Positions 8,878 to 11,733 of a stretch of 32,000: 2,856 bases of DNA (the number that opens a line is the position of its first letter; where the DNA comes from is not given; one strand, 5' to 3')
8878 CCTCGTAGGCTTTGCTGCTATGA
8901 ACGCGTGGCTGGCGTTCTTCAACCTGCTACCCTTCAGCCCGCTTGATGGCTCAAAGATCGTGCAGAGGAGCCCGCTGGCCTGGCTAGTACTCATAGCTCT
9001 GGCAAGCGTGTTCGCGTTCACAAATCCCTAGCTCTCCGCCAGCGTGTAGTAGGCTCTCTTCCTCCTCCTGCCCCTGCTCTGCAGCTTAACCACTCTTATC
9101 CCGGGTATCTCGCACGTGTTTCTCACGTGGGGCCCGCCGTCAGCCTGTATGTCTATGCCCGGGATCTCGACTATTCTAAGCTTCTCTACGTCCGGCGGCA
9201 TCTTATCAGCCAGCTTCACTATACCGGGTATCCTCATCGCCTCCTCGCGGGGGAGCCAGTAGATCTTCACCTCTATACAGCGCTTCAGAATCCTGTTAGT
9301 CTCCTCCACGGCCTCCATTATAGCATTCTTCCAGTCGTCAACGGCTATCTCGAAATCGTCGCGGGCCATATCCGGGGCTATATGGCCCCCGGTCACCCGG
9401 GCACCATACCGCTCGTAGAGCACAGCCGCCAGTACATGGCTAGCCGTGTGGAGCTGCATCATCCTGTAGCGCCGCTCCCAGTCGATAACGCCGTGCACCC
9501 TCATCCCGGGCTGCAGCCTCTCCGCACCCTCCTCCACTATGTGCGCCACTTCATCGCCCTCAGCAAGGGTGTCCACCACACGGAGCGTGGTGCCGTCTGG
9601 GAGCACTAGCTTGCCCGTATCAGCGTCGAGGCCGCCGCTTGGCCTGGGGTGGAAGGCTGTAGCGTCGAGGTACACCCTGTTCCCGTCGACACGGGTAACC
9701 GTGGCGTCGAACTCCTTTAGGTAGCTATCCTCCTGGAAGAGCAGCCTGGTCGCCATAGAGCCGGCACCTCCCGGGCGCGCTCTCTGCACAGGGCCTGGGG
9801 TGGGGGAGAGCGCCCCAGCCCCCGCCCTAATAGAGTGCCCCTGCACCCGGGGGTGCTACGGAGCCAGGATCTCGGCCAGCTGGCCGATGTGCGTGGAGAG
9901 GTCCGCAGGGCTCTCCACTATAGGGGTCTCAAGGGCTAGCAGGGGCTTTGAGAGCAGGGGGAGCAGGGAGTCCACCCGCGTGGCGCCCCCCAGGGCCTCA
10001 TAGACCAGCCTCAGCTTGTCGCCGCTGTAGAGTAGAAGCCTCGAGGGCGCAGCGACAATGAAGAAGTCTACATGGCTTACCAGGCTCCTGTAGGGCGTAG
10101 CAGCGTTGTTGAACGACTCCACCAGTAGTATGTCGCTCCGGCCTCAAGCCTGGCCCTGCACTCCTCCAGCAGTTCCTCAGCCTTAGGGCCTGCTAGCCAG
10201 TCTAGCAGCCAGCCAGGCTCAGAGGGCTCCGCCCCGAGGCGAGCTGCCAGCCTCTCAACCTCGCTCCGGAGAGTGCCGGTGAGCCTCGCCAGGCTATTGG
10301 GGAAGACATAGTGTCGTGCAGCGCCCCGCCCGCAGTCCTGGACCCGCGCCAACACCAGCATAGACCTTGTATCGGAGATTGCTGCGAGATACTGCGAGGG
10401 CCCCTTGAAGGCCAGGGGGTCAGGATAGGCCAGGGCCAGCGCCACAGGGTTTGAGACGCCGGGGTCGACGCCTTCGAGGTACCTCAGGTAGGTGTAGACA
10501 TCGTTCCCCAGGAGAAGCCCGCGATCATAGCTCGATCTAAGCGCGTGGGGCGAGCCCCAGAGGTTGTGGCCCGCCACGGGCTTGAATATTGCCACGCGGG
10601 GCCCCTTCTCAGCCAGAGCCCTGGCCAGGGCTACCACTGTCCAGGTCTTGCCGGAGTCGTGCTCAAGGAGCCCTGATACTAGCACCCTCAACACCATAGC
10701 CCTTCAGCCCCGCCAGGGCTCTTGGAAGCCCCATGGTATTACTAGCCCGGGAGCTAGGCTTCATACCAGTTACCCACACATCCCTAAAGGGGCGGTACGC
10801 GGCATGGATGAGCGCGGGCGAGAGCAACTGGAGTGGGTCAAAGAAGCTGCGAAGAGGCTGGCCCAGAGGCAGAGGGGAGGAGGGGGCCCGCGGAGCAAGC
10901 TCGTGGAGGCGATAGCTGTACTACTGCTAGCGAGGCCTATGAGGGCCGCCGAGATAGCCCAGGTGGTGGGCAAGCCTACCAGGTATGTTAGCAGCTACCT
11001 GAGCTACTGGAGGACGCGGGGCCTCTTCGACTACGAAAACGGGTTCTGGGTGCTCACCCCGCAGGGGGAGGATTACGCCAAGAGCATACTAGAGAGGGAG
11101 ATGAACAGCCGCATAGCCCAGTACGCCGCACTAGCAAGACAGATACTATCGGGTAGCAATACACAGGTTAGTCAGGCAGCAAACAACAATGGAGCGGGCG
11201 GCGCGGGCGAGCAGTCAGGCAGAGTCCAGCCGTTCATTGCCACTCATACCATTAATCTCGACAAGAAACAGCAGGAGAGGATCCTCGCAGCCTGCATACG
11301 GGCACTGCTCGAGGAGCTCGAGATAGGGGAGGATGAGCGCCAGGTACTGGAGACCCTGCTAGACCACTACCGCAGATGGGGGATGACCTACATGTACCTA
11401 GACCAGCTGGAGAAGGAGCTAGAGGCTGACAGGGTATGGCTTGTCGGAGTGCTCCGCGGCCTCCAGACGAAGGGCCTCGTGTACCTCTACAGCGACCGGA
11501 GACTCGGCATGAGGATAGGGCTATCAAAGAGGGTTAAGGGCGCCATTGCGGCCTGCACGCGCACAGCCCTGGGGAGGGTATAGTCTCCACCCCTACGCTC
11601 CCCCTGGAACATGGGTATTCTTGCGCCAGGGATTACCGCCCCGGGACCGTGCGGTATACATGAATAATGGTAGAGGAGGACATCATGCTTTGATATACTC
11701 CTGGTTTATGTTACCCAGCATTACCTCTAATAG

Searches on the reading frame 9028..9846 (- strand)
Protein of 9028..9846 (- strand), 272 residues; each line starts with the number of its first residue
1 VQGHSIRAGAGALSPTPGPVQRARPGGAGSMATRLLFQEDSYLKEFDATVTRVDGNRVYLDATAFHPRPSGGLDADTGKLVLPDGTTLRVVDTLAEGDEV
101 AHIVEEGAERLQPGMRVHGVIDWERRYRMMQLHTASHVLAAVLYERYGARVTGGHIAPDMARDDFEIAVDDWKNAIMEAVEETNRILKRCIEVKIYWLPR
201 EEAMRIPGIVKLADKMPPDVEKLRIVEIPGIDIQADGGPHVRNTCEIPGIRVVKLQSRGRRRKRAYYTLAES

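Call 9: search_protein_families(library=pfam, proteins=[window:9028-9846:-], max_evalue=0.01)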
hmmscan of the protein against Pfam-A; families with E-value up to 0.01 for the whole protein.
window:9028-9846:- (272 aa): 2 families
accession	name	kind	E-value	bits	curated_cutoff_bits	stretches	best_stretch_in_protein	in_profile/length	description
PF07973.19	tRNA_SAD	-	1.5e-08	34.9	24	1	223-261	1-39/44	Threonyl and Alanyl tRNA synthetase second additional domain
PF01411.24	tRNA-synt_2c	-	2.2e-08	33.5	30.3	1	44-125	473-552/552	tRNA synthetases class II (A)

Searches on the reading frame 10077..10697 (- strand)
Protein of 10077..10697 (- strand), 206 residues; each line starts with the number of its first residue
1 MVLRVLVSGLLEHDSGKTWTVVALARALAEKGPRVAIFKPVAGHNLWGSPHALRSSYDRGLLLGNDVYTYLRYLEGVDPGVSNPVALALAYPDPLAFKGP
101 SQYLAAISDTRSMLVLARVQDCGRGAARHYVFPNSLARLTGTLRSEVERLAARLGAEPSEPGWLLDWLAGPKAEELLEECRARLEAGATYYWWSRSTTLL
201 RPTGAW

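Call 9: search_protein_families(library=pfam, proteins=[window:10077-10697:-], max_evalue=0.01)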
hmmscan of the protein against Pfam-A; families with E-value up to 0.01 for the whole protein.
window:10077-10697:- (206 aa): 2 families
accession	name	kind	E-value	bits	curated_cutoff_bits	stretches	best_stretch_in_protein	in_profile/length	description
PF13500.12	AAA_26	-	0.00018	21.9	27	1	6-42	4-39/198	AAA domain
PF01656.29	CbiA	-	0.0003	21.2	25.4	1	14-40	9-35/125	CobQ/CobB/MinD/ParA nucleotide binding domain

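Call 74: search_protein_families(library=ncbifam, max_evalue=0.01, proteins=[window:10077-10697:-])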
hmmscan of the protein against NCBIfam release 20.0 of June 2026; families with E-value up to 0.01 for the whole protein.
window:10077-10697:- (206 aa): 0 families

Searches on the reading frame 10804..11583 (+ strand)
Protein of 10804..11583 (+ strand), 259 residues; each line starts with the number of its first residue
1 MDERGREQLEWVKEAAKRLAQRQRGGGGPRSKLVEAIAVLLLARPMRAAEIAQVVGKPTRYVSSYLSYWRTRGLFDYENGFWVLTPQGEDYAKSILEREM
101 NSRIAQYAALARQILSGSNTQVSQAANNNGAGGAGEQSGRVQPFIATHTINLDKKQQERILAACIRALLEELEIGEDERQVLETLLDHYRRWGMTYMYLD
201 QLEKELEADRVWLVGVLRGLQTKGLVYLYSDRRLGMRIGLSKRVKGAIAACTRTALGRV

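Call 9: search_protein_families(library=pfam, proteins=[window:10804-11583:+], max_evalue=0.01)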
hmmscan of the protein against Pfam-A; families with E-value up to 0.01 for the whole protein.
window:10804-11583:+ (259 aa): 3 families
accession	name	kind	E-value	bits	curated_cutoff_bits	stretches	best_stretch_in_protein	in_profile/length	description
PF01978.25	TrmB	-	0.0036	17.6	25.6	0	38-74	15-51/68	Sugar-specific transcriptional regulator TrmB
PF24409.1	wHTH-PRTase_assc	-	0.007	16.8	27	0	40-94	5-57/83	wHTH-PRTase associated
PF13384.12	HTH_23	-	0.0077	16.5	24.6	0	35-74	7-46/50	Homeodomain-like domain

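Call 11: find_encoding_contigs(protein=window:10804-11583:+, flank=10000, max_places=6)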
Protein window:10804-11583:+ (259 aa): 2 contigs read that carry it; 2 places shown.
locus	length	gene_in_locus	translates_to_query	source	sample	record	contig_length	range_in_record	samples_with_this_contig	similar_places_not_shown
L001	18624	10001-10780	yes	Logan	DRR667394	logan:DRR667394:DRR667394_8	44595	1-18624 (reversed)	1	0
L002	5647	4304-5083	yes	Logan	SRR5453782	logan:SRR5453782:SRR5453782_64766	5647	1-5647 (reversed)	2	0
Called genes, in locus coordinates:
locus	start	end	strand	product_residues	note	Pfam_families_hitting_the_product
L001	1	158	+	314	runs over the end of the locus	PF02729:OTCace_N, PF00185:OTCace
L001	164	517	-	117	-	-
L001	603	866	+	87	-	-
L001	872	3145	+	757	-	PF02516:STT3, PF22627:AglB_core-like (weak), PF21436:STT3-PglB_core (weak)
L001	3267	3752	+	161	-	-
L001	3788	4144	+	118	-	PF21476:PF0610-like_N, PF23470:Zn_ribbon_PF0610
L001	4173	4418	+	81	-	-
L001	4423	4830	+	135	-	-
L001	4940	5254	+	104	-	-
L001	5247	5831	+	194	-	PF21715:CggR_N (weak)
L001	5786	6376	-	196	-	PF01467:CTP_transf_like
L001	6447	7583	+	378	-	PF01513:NAD_kinase, PF00781:DAGK_cat (weak), PF20143:NAD_kinase_C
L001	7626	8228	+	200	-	PF02163:Peptidase_M50 (faint)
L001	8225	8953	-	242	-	PF01411:tRNA-synt_2c, PF07973:tRNA_SAD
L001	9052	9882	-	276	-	-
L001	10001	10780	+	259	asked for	-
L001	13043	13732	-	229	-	PF00730:HhH-GPD, PF10576:EndIII_4Fe-2S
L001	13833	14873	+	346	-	-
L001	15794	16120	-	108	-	PF00145:DNA_methylase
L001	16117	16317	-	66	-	-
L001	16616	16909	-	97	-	-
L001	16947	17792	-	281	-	PF16795:Phage_integr_3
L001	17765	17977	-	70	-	-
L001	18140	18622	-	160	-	?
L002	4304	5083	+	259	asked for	-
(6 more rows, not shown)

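Call 12: find_homologous_proteins(query=window:10804-11583:+)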
Query window:10804-11583:+ (259 aa): 105 proteins with E <= 0.001 among 3892 candidates.
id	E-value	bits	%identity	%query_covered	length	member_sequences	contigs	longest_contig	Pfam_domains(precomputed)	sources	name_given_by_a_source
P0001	1.9e-164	563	100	100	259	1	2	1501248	-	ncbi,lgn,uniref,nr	ncbi:hypothetical protein CF15_05890 [Pyrodictium occultum]|uniref:Replication initiator protein Whi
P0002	6.7e-110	384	77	87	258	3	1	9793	-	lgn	-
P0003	6.3e-108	378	73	92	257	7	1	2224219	-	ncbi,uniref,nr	ncbi:replication initiator protein WhiP [Pyrodictium abyssi]|uniref:Replication initiator protein Wh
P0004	1.2e-93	331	65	93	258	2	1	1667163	-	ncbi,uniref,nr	ncbi:hypothetical protein [Hyperthermus butylicus]|uniref:Conserved crenarchaeal protein n=1 Tax=Hyp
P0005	3.0e-93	330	62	93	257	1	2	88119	-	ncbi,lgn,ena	-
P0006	6.0e-93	329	62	93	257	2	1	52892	-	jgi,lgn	-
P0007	1.2e-92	328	64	92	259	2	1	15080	-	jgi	jgi:AraC-like DNA-binding protein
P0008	1.5e-92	328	62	93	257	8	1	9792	-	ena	-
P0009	1.5e-88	315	64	85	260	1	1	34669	-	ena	-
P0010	2.4e-88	314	64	86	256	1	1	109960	-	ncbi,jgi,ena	-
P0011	5.2e-88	313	65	88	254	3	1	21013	-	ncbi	-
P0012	8.4e-88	312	62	94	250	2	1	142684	-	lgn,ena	-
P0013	1.8e-87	311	62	89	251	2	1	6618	-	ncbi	-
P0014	5.0e-87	310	64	88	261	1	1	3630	-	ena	-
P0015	9.8e-87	309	62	88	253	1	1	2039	-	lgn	-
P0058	2.3e-65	239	51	86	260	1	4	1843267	-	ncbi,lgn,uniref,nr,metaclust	ncbi:hypothetical protein Pyrfu_1524 [Pyrolobus fumarii 1A]|uniref:Replication initiator protein Whi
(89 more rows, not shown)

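Call 16: find_encoding_contigs(protein=P0003, flank=10000, max_places=2)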
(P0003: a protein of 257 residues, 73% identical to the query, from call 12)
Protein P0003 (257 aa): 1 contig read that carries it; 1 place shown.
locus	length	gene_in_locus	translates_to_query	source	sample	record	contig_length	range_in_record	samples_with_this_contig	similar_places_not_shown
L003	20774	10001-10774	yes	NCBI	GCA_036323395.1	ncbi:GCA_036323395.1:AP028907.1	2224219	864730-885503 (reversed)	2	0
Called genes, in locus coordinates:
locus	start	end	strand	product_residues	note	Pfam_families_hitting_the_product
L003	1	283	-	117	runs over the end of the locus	-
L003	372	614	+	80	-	-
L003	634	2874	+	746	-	PF02516:STT3, PF22627:AglB_core-like (weak), PF21436:STT3-PglB_core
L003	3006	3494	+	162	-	-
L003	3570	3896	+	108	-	PF21476:PF0610-like_N, PF23470:Zn_ribbon_PF0610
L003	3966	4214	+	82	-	-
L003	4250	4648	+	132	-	-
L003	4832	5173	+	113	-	-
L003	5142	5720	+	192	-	PF21715:CggR_N (weak), PF22167:PH0730-like_N (weak)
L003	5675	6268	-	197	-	PF01467:CTP_transf_like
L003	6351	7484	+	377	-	PF01513:NAD_kinase, PF00781:DAGK_cat (weak), PF20143:NAD_kinase_C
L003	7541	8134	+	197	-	PF02163:Peptidase_M50 (faint)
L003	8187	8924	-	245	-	PF01411:tRNA-synt_2c, PF07973:tRNA_SAD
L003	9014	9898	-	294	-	-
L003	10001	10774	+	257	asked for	-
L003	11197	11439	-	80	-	-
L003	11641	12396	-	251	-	PF10015:ThermoDBP-RP_arch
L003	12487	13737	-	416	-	PF04894:Nre_N, PF04895:Nre_C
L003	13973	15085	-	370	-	PF03463:eRF1_1, PF18854:baeRF_family10, PF03464:eRF1_2, PF18859:acVLRF1, PF03465:eRF1_3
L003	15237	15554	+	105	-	-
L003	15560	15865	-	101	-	-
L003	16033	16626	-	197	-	PF13384:HTH_23 (faint)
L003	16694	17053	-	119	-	-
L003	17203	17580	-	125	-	-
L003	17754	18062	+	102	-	-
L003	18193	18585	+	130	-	-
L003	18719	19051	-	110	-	-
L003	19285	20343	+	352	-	-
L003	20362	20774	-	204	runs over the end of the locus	-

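Call 17: find_encoding_contigs(protein=P0004, flank=10000, max_places=2)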
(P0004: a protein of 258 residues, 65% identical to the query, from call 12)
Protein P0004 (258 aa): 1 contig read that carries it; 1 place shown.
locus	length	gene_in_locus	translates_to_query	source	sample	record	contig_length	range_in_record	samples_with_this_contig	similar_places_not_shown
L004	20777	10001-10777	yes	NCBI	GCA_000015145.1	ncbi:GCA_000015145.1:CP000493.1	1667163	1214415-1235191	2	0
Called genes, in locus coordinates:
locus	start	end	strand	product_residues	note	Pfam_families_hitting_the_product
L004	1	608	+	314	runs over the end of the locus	PF02729:OTCace_N, PF00185:OTCace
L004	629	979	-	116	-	-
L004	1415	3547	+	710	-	PF02516:STT3, PF21436:STT3-PglB_core (faint), PF22627:AglB_core-like (faint)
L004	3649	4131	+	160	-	-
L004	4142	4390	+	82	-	-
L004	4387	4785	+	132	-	-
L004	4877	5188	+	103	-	-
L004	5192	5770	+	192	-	PF21715:CggR_N (weak)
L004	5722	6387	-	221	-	PF01467:CTP_transf_like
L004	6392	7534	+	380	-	PF01513:NAD_kinase, PF00781:DAGK_cat (weak), PF20143:NAD_kinase_C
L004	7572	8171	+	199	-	PF02163:Peptidase_M50 (weak)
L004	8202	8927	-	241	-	PF01411:tRNA-synt_2c, PF07973:tRNA_SAD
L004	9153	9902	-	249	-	-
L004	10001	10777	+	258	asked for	-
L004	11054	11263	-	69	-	-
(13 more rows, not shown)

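Call 18: find_encoding_contigs(protein=P0058, flank=10000, max_places=2)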
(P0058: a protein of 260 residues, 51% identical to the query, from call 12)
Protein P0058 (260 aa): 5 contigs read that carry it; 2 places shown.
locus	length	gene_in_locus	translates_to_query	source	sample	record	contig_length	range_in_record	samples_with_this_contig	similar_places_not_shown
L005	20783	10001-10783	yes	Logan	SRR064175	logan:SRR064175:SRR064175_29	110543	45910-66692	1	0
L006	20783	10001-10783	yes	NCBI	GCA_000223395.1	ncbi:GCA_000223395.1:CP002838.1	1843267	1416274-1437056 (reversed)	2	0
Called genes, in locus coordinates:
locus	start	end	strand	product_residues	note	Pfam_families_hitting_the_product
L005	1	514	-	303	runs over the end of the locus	PF01040:UbiA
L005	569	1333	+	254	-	PF01694:Rhomboid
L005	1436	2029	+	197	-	-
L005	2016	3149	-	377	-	PF00781:DAGK_cat (faint), PF01513:NAD_kinase, PF20143:NAD_kinase_C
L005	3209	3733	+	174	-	PF01467:CTP_transf_like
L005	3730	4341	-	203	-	-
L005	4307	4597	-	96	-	-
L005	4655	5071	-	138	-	-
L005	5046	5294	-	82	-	-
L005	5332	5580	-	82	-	-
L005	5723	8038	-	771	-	PF02516:STT3, PF21436:STT3-PglB_core (weak)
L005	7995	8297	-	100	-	-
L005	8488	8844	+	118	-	-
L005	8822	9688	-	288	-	PF02729:OTCace_N, PF00185:OTCace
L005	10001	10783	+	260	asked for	-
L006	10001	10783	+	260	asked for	-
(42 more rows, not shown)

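Call 53: find_related_loci(query=A1, collection=genome_contigs, flank=3000)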
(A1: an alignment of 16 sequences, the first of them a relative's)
Query A1 (259 aa) in genome_contigs; peptide patterns used: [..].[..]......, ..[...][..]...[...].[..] (x = any residue, [..] = any of these).
120 stretches matched a pattern; 98 encode a relative of the query (tblastn E <= 1e-3); the best 80 are kept; 80 distinct loci.
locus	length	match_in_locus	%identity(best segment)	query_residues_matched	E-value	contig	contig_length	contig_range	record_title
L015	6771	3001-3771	68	1-256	6e-109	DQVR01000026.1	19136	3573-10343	MAG TPA_asm: Pyrodictium delaneyi isolate SZUA-1523 k95_299255, whole genome shotgun sequence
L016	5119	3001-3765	61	3-253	1e-96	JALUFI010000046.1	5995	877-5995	MAG: Pyrodictiaceae archaeon isolate S143_metabat2_scaf2bin.055 S143_NODE_12640_length_5995_cov_3.896217, whole genome s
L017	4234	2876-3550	64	29-251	5e-96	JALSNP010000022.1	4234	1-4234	MAG: Pyrodictiaceae archaeon isolate 356-284_metabat1_scaf2bin.014 356-284_scaffold_17619_c1, whole genome shotgun seque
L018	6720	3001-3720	57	14-252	4e-94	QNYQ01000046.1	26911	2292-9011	MAG: Hyperthermus sp. isolate MAG 130 Ga0232637_10000056, whole genome shotgun sequence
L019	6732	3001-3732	62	11-252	7e-94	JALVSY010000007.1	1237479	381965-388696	MAG: Pyrodictiaceae archaeon isolate M1_maxbin2_scaf2bin.012 M1_NODE_1_length_1237479_cov_161.761673, whole genome shotg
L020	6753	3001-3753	58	1-251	8e-92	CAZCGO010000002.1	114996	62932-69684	MAG TPA_asm: uncultured Hyperthermus sp. isolate SRP163575_co3_26 genome assembly, contig: NODE_83_length_114996_cov_16.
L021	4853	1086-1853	57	3-252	4e-92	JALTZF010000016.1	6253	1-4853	MAG: Pyrodictiaceae archaeon isolate S141_metabat2_scaf2bin.116 S141_NODE_14139_length_6253_cov_2.033954, whole genome s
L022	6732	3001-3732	61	11-252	9e-92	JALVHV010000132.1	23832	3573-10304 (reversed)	MAG: Pyrodictiaceae archaeon isolate A1_metabat1_scaf2bin.004 A1_NODE_575_length_23832_cov_44.524278, whole genome shotg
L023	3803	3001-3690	60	27-252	2e-90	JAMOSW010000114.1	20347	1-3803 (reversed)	MAG: Pyrodictiaceae archaeon isolate 4571-419_maxbin2_scaf2bin.027 4571-419_scaffold_645_c1, whole genome shotgun sequen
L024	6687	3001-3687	61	23-251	2e-90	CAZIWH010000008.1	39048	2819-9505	MAG TPA_asm: uncultured Hyperthermus sp. isolate SRP163575_co1_287 genome assembly, contig: NODE_1937_length_39048_cov_5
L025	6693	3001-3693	58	26-253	1e-89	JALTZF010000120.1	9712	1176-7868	MAG: Pyrodictiaceae archaeon isolate S141_metabat2_scaf2bin.116 S141_NODE_7150_length_9712_cov_2.135942, whole genome sh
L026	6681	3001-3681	63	27-251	6e-86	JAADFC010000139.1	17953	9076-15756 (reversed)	MAG: Thermoproteota archaeon isolate L_MetaBat.77 contig-127_3003, whole genome shotgun sequence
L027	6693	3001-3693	58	20-251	1e-85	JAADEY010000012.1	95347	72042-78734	MAG: Thermoproteota archaeon isolate L_MetaBat.44 contig-127_66, whole genome shotgun sequence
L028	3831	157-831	58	26-251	6e-85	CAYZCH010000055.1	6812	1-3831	MAG TPA_asm: uncultured Desulfurococcales archaeon isolate binchicken_co219_434 genome assembly, contig: k141_597412, wh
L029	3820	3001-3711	53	17-251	3e-83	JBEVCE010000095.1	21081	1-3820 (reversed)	MAG: Pyrodictiaceae archaeon isolate 2_1_SS_W3_F1_Bin025_Water NODE_670_length_21081_cov_8.986873, whole genome shotgun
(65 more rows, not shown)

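Call 74: search_protein_families(library=ncbifam, max_evalue=0.01, proteins=[window:10804-11583:+])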
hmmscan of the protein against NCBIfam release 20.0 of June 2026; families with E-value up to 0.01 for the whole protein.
window:10804-11583:+ (259 aa): 0 families

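Call 77: find_encoding_contigs(protein=P0002, flank=10000, max_places=3)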
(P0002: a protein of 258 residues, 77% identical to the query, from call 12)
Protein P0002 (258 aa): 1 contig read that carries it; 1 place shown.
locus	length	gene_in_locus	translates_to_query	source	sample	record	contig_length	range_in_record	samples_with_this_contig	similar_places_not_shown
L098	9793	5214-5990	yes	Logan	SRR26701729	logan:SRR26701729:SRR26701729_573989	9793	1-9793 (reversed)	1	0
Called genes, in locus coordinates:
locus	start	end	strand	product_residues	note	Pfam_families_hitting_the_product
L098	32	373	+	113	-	-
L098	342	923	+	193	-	PF22167:PH0730-like_N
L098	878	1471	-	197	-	PF01467:CTP_transf_like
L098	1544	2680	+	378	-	PF01513:NAD_kinase, PF00781:DAGK_cat (weak), PF20143:NAD_kinase_C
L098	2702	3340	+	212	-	PF02163:Peptidase_M50 (weak)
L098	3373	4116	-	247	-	PF01411:tRNA-synt_2c, PF07973:tRNA_SAD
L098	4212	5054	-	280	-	-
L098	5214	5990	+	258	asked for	-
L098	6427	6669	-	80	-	-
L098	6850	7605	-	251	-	PF10015:ThermoDBP-RP_arch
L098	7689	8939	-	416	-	PF04894:Nre_N, PF04895:Nre_C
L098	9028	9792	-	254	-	?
